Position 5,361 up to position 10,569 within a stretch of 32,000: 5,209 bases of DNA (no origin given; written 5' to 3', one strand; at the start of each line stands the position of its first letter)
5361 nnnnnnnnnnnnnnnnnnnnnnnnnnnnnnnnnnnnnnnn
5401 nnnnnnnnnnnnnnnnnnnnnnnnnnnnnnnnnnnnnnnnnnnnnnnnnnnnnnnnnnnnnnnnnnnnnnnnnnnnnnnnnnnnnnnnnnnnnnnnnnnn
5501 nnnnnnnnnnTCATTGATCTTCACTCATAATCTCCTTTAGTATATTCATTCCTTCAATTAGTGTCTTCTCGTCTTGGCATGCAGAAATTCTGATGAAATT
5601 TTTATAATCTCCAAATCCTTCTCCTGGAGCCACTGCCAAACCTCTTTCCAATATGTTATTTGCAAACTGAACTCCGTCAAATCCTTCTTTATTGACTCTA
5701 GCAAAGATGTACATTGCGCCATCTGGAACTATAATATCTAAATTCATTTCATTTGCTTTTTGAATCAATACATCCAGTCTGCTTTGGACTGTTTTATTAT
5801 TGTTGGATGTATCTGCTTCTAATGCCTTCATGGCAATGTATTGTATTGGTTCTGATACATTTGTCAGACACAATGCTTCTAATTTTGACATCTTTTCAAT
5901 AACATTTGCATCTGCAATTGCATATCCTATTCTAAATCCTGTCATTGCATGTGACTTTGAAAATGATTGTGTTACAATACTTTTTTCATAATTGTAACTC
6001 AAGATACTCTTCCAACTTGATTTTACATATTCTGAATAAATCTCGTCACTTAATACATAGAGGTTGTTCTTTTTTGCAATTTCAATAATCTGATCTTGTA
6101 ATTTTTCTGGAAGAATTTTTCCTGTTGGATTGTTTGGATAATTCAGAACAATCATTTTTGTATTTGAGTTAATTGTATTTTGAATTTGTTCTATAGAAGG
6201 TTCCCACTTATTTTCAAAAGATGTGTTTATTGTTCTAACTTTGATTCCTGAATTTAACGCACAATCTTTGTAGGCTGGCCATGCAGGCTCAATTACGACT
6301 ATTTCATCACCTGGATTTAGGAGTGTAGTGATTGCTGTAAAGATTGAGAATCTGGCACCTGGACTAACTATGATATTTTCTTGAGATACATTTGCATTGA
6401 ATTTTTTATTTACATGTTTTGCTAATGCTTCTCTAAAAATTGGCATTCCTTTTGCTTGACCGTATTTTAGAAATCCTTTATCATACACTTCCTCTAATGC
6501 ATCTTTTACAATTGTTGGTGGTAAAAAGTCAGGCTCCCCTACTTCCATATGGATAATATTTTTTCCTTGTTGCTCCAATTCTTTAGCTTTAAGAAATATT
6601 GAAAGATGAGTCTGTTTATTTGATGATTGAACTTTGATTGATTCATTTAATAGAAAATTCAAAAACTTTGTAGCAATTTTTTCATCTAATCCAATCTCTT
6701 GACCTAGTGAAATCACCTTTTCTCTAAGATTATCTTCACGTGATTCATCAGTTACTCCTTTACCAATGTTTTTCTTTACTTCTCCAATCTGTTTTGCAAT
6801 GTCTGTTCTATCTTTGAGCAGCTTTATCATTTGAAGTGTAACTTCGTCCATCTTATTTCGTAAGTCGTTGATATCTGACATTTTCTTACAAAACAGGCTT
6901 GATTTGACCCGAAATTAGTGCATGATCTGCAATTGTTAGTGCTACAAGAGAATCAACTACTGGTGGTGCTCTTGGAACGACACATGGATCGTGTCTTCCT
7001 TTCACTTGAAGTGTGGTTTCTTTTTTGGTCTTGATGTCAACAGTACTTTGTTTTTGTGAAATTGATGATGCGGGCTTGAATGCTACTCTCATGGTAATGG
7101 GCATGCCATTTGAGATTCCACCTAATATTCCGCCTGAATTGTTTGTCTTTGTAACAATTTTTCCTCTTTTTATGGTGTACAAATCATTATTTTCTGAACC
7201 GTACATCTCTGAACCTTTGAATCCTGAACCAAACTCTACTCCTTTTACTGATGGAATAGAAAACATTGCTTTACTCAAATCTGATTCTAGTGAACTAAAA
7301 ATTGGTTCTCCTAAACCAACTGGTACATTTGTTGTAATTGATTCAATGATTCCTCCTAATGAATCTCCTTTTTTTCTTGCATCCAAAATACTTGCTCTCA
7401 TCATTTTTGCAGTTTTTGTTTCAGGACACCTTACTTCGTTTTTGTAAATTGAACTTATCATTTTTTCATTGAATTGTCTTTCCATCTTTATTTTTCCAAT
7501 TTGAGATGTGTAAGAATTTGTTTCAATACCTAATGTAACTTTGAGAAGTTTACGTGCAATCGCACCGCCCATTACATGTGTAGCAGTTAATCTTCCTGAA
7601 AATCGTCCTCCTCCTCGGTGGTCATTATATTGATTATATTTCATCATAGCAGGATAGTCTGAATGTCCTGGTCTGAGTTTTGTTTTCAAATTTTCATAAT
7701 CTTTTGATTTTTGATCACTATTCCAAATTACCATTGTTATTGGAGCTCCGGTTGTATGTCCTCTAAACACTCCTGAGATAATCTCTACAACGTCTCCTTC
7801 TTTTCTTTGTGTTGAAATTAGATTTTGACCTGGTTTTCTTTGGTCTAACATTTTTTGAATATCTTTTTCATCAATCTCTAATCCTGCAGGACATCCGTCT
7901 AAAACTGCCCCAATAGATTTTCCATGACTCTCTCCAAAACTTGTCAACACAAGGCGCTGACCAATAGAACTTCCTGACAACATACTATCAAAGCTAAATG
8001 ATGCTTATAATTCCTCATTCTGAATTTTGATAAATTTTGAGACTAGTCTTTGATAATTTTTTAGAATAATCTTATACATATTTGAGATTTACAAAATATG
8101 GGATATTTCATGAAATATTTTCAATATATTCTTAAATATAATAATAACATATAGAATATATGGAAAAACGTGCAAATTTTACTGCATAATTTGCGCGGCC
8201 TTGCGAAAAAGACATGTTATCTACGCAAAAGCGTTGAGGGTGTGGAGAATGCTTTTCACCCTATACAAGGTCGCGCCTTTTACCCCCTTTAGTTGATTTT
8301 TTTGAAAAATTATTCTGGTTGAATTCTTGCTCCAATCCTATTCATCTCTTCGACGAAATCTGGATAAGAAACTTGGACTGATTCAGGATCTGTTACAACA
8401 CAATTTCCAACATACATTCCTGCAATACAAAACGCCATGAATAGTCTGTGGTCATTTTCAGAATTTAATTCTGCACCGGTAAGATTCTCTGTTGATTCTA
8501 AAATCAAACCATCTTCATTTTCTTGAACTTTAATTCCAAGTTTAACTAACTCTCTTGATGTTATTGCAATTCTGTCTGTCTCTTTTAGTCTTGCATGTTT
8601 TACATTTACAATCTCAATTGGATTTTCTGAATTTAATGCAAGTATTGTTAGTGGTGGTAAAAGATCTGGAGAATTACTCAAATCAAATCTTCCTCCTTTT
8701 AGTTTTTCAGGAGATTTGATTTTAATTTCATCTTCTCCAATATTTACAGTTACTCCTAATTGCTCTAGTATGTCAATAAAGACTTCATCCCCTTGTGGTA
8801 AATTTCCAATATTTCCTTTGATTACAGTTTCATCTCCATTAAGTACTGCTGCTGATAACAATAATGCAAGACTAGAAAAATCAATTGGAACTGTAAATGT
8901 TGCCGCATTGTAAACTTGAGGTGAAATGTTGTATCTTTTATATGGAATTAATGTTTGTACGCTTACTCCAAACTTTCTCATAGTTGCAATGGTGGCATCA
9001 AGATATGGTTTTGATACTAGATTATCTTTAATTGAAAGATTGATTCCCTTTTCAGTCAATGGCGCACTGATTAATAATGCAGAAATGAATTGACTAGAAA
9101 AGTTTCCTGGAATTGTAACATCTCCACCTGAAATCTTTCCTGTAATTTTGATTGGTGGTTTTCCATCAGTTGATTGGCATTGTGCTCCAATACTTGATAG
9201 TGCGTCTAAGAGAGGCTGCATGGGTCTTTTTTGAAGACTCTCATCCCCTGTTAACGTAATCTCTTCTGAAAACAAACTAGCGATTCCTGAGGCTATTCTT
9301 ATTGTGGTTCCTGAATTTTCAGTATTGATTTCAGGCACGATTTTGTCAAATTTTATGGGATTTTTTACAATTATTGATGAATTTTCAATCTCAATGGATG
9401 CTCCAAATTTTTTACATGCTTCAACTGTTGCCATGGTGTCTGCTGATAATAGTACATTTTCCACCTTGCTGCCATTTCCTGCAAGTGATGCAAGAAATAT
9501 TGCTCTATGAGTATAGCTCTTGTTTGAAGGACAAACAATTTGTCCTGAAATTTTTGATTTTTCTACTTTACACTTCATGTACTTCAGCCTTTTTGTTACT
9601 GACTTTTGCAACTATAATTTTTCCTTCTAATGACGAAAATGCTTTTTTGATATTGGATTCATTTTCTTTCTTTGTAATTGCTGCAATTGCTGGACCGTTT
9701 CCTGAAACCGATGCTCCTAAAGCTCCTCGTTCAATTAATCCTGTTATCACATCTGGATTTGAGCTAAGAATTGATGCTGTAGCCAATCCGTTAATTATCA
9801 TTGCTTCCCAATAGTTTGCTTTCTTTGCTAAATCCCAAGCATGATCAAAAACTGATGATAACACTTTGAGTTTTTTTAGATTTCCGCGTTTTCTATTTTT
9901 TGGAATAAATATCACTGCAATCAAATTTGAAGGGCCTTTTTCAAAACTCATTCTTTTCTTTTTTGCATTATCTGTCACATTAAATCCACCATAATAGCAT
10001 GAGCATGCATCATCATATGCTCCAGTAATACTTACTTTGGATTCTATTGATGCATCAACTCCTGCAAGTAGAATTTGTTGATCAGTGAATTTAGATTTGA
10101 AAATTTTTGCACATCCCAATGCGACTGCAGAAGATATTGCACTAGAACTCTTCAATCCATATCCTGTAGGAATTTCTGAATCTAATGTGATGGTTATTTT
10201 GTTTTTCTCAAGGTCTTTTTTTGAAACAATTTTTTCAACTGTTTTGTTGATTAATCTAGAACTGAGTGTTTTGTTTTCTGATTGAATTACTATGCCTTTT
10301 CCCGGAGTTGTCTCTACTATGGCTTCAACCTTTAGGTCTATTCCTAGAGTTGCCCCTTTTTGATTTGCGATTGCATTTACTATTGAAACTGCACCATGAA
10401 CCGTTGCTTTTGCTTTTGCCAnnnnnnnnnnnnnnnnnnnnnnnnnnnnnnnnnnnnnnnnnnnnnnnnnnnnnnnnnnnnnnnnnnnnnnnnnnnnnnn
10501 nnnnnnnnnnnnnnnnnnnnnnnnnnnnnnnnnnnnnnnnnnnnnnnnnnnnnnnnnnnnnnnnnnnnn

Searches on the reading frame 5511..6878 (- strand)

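Call 42: search_protein_families(library=pfam, proteins=[window:5511-6878:-], max_evalue=0.01)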
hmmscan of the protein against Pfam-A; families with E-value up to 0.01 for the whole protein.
window:5511-6878:- (455 aa): 7 families
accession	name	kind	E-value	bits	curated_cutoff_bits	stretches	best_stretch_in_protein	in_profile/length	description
PF00155.27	Aminotran_1_2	-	5.3e-64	217.1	19.7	1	107-439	2-353/361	Aminotransferase class I and II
PF01817.26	CM_2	-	1.5e-16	60.8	27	1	6-84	1-79/80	Chorismate mutase type II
PF00266.25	Aminotran_5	-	2.1e-08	34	21.5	1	153-278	49-175/371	Aminotransferase class-V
PF01053.26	Cys_Met_Meta_PP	-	2.1e-06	27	27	1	169-281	71-176/381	Cys/Met metabolism PLP-dependent enzyme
PF01041.23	DegT_DnrJ_EryC1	-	0.00014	21.6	19.8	1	187-319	61-183/360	DegT/DnrJ/EryC1/StrS aminotransferase family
PF04864.19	Alliinase_C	-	0.0003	20.3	22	1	219-355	117-242/363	Allinase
PF01212.27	Beta_elim_lyase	-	0.0026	17.5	27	1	170-278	51-168/288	Beta-eliminating lyase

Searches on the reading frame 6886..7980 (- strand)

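Call 42: search_protein_families(library=pfam, proteins=[window:6886-7980:-], max_evalue=0.01)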
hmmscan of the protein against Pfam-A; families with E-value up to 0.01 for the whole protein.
window:6886-7980:- (364 aa): 1 family
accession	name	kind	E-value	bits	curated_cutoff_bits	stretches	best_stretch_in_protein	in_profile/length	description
PF01264.26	Chorismate_synt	-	1.2e-137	458.5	27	1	12-355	3-327/327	Chorismate synthase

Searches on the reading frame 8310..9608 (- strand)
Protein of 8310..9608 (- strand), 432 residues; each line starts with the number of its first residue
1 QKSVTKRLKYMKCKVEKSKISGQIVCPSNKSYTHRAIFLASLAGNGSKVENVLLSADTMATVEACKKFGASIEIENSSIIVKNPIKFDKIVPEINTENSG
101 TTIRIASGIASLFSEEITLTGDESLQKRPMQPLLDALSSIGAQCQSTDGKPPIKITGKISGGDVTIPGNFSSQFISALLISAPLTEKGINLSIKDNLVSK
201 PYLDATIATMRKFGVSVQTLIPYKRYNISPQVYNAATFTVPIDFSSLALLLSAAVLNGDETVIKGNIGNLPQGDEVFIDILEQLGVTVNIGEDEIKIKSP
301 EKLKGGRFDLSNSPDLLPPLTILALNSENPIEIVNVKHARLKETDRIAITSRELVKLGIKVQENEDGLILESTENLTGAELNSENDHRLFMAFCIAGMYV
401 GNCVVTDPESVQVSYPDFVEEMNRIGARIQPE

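Call 42: search_protein_families(library=pfam, proteins=[window:8310-9608:-], max_evalue=0.01)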
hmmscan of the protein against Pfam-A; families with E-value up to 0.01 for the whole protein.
window:8310-9608:- (432 aa): 1 family
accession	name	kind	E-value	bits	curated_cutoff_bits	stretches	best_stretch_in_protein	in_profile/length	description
PF00275.25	EPSP_synthase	-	1.9e-97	327.1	22.8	1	17-422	4-417/417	EPSP synthase (3-phosphoshikimate 1-carboxyvinyltransferase)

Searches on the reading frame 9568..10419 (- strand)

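Call 10: search_protein_families(library=pfam, proteins=[window:9568-10419:-], max_evalue=0.01)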
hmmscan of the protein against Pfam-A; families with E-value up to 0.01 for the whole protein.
window:9568-10419:- (283 aa): 3 families
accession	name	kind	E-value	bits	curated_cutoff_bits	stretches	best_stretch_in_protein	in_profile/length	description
PF00288.32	GHMP_kinases_N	-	5.7e-14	52.5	22.3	1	56-145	2-87/87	GHMP kinases N terminal domain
PF08544.19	GHMP_kinases_C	-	8.6e-05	23.3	21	1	221-262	36-80/85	GHMP kinases C terminal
PF22700.2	MVD-like_N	-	0.00014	22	27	1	43-116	50-124/157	Diphosphomevalonate decarboxylase-like N-terminal domain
